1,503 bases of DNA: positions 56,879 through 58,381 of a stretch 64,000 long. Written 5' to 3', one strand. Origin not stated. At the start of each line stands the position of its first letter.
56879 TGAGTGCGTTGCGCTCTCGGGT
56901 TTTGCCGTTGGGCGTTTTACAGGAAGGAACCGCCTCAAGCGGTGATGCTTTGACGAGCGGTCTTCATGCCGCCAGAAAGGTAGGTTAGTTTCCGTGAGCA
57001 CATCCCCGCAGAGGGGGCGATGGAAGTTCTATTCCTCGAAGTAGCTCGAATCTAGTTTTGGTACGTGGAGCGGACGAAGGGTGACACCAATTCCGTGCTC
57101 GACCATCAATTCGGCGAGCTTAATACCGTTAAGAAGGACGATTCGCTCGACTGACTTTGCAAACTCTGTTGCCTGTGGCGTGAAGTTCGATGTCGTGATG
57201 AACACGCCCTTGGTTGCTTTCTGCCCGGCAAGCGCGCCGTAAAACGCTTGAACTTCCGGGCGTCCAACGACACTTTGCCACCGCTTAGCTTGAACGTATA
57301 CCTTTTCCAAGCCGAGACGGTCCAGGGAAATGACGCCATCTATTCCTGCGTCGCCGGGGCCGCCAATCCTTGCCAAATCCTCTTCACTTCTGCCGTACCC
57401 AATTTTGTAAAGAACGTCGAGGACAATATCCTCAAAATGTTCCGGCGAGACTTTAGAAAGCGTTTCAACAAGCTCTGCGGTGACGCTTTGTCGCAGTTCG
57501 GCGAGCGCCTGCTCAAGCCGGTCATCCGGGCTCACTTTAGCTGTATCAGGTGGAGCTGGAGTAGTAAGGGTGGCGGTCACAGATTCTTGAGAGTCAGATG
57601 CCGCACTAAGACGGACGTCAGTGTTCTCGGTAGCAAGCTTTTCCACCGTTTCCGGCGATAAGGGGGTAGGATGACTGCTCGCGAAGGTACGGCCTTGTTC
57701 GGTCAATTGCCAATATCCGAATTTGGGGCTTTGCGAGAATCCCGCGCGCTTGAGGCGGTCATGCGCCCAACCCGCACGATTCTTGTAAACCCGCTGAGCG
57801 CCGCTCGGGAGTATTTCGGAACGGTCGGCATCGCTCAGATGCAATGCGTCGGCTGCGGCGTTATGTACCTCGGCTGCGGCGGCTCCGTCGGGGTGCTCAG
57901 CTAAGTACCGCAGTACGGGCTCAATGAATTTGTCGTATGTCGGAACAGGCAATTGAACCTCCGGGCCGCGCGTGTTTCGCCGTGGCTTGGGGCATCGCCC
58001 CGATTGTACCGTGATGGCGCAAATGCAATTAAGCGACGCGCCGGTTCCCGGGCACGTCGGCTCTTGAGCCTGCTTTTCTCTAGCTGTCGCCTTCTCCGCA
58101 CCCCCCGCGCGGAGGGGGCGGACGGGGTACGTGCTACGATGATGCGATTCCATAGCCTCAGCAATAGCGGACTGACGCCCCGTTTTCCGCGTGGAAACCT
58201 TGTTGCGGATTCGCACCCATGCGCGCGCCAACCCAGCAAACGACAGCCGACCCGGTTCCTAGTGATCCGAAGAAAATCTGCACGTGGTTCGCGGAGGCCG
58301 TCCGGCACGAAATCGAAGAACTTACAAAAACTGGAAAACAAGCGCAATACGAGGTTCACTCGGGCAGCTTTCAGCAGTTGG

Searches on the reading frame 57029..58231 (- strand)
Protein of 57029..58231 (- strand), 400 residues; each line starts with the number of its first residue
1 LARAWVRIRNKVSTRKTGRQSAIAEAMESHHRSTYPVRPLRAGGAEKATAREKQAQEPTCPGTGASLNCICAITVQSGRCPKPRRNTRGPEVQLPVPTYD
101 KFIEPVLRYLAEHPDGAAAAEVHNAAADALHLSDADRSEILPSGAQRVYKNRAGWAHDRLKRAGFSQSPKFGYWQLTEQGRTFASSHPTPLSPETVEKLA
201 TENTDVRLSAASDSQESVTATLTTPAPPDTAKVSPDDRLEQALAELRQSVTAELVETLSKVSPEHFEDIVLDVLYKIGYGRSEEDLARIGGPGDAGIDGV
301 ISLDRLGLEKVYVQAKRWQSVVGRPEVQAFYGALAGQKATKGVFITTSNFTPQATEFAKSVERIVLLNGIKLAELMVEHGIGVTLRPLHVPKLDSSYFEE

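Call 3: search_protein_families(library=pfam, proteins=[window:57029-58231:-], max_evalue=0.01)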
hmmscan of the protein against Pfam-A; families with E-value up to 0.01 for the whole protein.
window:57029-58231:- (400 aa): 4 families
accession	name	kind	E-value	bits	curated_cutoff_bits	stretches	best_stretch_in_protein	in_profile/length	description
PF04471.18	Mrr_cat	-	2.1e-36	125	21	1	259-376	2-115/115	Restriction endonuclease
PF14338.12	Mrr_N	-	2.4e-24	85.7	29.5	1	99-184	1-85/87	Mrr N-terminal domain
PF22722.2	NA-iREase1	-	2.2e-08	34.5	27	1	293-372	23-104/106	NACHT-associated inactive Restriction Endonuclease 1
PF13156.12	Mrr_cat_2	-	0.00027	21.3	22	1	293-377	28-115/127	Restriction endonuclease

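Call 4: search_protein_families(library=ncbifam, proteins=[window:57029-58231:-], max_evalue=0.01)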
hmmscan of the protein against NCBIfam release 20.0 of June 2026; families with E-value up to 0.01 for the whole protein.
window:57029-58231:- (400 aa): 0 families

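Call 5: search_protein_families(library=padloc, proteins=[window:57029-58231:-], max_evalue=0.01)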
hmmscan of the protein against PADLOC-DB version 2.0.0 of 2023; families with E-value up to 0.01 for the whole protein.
window:57029-58231:- (400 aa): 7 families
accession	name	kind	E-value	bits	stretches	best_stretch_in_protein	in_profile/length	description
PDLC03657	mREase_IV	-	1e-111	371.3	1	95-399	2-315/317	Type IV methyl-directed restriction enzyme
PDLC04796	PDC-S02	-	4.6e-25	86.4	1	230-400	212-381/390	-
PDLC04819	PDC-S02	-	1.5e-18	65.2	1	216-379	150-309/334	-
PDLC04806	PDC-S02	-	5.3e-18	63.3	1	241-379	165-303/324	-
PDLC03663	mREase_IV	-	6.5e-13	46.2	1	256-391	407-537/544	Type IV methyl-directed restriction enzyme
PDLC04815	PDC-S02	-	5.8e-09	33.7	1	195-360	139-302/346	-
PDLC03852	LmuA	-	0.0028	15.7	1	256-305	13-60/336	-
